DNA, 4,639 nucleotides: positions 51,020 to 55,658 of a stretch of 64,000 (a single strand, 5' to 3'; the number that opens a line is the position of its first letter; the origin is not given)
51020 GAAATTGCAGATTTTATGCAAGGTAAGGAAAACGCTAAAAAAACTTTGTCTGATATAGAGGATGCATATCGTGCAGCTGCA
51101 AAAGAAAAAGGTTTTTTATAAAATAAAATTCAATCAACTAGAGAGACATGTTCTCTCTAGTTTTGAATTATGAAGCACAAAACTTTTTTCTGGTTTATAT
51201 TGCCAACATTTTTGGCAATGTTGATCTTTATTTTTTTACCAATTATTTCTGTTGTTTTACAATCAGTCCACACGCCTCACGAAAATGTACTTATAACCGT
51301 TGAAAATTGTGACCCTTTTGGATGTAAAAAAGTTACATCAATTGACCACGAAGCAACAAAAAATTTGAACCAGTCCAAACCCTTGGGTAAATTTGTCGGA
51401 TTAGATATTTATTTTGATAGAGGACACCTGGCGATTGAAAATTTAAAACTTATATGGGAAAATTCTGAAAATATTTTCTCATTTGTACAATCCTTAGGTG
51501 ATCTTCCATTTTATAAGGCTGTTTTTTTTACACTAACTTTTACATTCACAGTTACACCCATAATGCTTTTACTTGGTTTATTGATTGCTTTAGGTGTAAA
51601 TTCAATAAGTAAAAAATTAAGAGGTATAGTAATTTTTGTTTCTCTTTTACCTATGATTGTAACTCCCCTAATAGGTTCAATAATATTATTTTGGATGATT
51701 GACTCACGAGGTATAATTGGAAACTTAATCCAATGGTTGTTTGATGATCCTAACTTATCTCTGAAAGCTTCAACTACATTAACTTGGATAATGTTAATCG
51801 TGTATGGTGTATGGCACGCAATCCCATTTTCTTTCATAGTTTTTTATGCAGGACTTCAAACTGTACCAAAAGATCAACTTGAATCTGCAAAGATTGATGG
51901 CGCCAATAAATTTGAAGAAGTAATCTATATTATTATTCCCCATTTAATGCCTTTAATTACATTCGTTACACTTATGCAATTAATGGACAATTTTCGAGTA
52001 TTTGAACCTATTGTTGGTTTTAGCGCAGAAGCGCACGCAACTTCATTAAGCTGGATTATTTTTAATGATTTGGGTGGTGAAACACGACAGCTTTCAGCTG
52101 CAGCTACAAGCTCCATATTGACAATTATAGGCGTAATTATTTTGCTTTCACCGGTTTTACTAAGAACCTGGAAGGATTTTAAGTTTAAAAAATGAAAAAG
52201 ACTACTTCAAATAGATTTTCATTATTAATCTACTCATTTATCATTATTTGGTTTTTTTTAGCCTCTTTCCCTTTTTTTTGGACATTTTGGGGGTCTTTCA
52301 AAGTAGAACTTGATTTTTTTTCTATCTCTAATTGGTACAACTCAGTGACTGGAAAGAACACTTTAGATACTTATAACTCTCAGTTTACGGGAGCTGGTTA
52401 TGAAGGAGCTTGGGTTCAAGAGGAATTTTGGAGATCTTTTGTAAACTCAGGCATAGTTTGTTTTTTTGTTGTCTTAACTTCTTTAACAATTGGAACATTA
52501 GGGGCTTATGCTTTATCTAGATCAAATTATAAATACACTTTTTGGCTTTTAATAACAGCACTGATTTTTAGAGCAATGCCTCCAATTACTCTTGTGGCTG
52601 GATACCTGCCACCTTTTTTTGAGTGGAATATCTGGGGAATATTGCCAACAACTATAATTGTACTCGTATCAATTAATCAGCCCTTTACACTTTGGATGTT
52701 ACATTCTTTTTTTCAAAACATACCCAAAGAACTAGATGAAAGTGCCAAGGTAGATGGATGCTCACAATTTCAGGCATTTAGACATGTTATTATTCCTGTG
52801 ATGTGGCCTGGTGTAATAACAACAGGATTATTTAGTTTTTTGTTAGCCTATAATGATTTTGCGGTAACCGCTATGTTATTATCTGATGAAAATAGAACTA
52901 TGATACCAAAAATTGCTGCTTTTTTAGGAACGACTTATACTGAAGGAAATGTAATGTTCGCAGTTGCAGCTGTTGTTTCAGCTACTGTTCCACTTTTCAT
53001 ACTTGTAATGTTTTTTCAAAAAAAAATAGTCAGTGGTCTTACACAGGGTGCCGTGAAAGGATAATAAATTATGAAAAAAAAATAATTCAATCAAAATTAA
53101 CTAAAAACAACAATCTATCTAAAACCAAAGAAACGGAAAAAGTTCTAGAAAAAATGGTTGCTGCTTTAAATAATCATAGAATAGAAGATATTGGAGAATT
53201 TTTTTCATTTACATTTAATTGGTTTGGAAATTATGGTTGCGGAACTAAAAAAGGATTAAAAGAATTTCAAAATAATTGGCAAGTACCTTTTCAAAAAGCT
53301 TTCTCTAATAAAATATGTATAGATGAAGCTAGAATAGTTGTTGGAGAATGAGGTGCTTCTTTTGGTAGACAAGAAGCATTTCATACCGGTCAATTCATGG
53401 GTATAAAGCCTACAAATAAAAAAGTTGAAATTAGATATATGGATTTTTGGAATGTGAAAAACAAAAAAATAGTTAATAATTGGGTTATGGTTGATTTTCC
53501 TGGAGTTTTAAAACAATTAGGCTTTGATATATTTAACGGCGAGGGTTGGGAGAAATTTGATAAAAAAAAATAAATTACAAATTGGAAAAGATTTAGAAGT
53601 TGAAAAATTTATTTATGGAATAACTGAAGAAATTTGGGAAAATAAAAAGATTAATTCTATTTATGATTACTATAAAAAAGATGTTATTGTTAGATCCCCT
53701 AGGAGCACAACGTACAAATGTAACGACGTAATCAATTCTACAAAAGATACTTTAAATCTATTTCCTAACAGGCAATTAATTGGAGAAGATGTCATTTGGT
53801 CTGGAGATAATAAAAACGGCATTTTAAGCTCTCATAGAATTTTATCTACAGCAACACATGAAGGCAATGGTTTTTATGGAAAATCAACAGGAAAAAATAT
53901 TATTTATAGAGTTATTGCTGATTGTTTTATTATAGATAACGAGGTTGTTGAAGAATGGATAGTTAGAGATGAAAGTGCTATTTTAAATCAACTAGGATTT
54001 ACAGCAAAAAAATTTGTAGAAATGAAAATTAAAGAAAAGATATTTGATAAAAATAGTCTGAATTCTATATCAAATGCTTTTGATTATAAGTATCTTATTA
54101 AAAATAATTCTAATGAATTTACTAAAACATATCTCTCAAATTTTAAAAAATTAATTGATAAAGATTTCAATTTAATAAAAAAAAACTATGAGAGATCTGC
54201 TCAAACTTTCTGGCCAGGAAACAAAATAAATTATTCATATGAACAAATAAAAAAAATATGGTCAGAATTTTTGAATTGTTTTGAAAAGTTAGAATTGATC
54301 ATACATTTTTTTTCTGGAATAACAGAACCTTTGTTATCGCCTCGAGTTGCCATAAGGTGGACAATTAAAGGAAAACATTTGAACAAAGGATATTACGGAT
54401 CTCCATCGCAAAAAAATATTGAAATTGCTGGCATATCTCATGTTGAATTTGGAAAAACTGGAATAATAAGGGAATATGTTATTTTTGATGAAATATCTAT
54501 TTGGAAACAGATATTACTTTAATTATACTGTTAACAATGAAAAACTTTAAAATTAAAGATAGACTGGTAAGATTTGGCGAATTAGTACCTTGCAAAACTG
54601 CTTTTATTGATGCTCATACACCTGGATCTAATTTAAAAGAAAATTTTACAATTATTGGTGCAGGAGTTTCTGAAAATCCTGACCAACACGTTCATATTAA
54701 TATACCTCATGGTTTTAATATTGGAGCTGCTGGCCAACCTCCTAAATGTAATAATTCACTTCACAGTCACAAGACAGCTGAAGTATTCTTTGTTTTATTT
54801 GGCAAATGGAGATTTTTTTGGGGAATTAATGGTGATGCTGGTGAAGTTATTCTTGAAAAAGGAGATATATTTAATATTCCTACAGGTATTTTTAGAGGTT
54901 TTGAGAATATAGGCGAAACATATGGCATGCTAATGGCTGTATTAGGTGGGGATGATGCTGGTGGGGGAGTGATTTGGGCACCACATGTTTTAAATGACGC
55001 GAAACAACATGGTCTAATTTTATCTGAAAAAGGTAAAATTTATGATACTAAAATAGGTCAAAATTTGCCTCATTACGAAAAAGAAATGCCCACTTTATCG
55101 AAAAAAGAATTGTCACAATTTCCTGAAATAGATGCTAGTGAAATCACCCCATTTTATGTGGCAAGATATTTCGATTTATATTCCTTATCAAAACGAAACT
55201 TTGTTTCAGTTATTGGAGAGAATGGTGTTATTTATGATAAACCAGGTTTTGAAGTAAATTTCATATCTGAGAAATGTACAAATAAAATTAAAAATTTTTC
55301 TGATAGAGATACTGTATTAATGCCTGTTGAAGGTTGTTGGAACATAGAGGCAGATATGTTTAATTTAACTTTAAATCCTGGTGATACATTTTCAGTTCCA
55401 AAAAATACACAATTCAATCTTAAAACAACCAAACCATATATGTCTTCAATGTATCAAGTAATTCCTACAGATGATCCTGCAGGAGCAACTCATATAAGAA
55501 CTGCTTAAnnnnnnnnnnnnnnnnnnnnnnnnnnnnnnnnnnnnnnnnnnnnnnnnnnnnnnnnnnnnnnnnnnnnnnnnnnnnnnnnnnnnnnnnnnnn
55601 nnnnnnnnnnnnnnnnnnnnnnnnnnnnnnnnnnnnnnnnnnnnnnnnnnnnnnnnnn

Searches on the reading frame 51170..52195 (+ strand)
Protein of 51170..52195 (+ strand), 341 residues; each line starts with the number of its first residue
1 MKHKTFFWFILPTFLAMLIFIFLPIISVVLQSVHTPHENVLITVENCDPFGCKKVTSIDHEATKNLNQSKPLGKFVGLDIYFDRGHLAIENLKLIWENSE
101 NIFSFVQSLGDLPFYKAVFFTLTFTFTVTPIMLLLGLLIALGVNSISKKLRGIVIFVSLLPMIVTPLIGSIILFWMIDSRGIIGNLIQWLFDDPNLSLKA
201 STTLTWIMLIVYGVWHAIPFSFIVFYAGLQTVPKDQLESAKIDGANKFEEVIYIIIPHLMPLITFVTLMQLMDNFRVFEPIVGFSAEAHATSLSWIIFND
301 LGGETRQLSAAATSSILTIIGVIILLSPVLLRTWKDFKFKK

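Call 32: search_protein_families(library=pfam, proteins=[window:51170-52195:+], max_evalue=0.001)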
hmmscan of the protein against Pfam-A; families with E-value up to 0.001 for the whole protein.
window:51170-52195:+ (341 aa): 1 family
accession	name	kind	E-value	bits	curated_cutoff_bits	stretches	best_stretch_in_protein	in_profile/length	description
PF00528.27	BPD_transp_1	-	1.4e-13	51.4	26.4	1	133-275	2-122/184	Binding-protein-dependent transport system inner membrane component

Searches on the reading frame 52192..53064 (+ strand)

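Call 32: search_protein_families(library=pfam, proteins=[window:52192-53064:+], max_evalue=0.001)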
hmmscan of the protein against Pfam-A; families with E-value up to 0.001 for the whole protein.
window:52192-53064:+ (290 aa): 1 family
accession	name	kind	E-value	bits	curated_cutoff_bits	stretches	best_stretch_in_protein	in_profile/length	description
PF00528.27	BPD_transp_1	-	3.3e-20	73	26.4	1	102-281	6-180/184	Binding-protein-dependent transport system inner membrane component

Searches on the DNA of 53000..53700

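Call 44: search_rna_families(source=window, start=53000, end=53700, threshold=evalue, max_evalue=10)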
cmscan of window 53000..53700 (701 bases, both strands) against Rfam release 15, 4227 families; matches with E-value up to 10: 9.
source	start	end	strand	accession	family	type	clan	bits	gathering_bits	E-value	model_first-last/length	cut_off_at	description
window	53247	53400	+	RF01437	S_pombe_snR10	Gene; snRNA; snoRNA; HACA-box;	CL00031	19.7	50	3.8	1-167/167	no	small nucleolar RNA snR10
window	53299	53386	+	RF04177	BTnc201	Gene; sRNA;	-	18.7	105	1.3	1-99/99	no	Bacteroides sRNA BTnc201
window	53225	53294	+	RF00217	SNORD20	Gene; snRNA; snoRNA; CD-box;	-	17.9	43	4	1-80/80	no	Small nucleolar RNA SNORD20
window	53289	53386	+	RF04179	BTnc049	Gene; sRNA;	-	17.4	81.9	3.1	1-111/111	no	Bacteroides sRNA BTnc049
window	53590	53621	+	RF01379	CRISPR-DR66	Gene; CRISPR;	CL00014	16.3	45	7.3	1-37/37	no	CRISPR RNA direct repeat element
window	53289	53384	+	RF02618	SSRC34_2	Gene; sRNA;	-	16.1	48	8.1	1-125/125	no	Streptococcus sRNA 34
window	53344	53388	-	RF03483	MIR319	Gene; miRNA;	-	14.5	54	6.8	1-92/92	no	MIR319 microRNA precursor family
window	53000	53033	-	RF01669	P14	Gene; sRNA;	-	13.9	45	5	1-34/146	3'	Pseudomonas sRNA P14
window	53189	53246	+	RF02125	JPX_2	Gene; lncRNA;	-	13.2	48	6.7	1-69/69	no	JPX transcript, XIST activator conserved region 2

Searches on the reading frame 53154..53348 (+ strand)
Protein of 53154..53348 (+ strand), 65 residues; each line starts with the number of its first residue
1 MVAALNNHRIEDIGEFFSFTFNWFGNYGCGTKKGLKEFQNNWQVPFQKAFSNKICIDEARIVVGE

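Call 23: find_encoding_contigs(protein=window:53154-53348:+, flank=1500, max_places=10)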
Protein window:53154-53348:+ (65 aa): 1 contig read that carries it; 1 place shown.
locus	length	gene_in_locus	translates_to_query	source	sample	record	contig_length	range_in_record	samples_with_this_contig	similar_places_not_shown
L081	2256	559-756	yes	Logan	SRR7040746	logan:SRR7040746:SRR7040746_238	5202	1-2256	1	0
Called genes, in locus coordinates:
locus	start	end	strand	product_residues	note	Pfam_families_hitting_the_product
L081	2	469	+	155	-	?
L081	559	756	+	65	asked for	-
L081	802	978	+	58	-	PF07366:SnoaL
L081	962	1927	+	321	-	PF07366:SnoaL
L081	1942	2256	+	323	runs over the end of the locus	PF07883:Cupin_2 (weak)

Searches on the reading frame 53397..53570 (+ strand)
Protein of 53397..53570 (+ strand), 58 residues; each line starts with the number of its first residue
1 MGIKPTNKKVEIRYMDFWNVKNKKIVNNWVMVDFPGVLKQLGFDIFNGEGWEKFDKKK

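Call 24: find_encoding_contigs(protein=window:53397-53570:+, flank=1500, max_places=10)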
Protein window:53397-53570:+ (58 aa): 5 contigs read that carry it; 5 places shown.
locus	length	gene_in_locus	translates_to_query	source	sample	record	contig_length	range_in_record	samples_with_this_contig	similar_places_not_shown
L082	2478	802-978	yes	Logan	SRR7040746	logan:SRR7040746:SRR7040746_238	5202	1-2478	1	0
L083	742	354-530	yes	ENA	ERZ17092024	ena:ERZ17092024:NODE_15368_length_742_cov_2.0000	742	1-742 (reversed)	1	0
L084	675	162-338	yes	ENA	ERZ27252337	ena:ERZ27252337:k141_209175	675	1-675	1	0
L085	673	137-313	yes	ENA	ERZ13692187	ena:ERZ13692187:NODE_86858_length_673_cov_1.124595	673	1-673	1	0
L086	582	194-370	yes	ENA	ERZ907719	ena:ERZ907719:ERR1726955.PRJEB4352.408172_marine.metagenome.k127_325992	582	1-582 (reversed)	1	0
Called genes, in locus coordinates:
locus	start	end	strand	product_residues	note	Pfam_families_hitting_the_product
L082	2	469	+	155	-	?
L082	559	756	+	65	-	-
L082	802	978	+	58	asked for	PF07366:SnoaL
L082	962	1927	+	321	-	PF07366:SnoaL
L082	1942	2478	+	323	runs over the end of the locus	PF07883:Cupin_2 (weak)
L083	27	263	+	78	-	-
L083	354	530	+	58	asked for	PF07366:SnoaL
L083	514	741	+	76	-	?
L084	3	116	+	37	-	?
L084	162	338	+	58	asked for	PF07366:SnoaL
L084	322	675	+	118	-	?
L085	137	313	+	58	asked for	PF07366:SnoaL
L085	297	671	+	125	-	?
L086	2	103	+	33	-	?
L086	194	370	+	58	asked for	PF07366:SnoaL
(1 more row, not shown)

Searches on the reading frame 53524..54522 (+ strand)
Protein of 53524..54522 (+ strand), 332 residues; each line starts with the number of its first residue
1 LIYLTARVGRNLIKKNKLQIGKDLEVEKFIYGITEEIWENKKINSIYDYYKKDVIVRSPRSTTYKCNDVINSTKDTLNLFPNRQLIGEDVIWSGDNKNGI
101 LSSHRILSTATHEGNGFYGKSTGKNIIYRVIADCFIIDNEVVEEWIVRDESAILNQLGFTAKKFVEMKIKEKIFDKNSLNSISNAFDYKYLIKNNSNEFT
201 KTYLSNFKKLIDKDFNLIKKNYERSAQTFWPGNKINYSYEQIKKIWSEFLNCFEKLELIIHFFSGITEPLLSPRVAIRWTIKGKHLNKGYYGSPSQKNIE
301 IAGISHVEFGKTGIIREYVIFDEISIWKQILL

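Call 6: search_protein_families(library=pfam, proteins=[window:53524-54522:+], max_evalue=0.01)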
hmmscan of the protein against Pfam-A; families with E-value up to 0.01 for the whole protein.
window:53524-54522:+ (332 aa): 1 family
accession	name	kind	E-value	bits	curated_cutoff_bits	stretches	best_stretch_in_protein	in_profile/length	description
PF07366.18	SnoaL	-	4.4e-13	49.6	28.4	1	31-157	4-126/126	SnoaL-like polyketide cyclase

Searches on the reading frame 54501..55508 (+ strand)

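Call 6: search_protein_families(library=pfam, proteins=[window:54501-55508:+], max_evalue=0.01)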
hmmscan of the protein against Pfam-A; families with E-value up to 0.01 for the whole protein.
window:54501-55508:+ (335 aa): 3 families
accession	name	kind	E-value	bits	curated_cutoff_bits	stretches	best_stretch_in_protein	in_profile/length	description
PF07883.17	Cupin_2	-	2.2e-09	37.3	27.2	1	84-145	10-67/70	Cupin domain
PF00190.28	Cupin_1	-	3e-05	24.1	22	1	85-149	46-114/151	Cupin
PF11699.14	CENP-C_C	-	0.0034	18.1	29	0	86-139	27-76/85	Mif2/CENP-C like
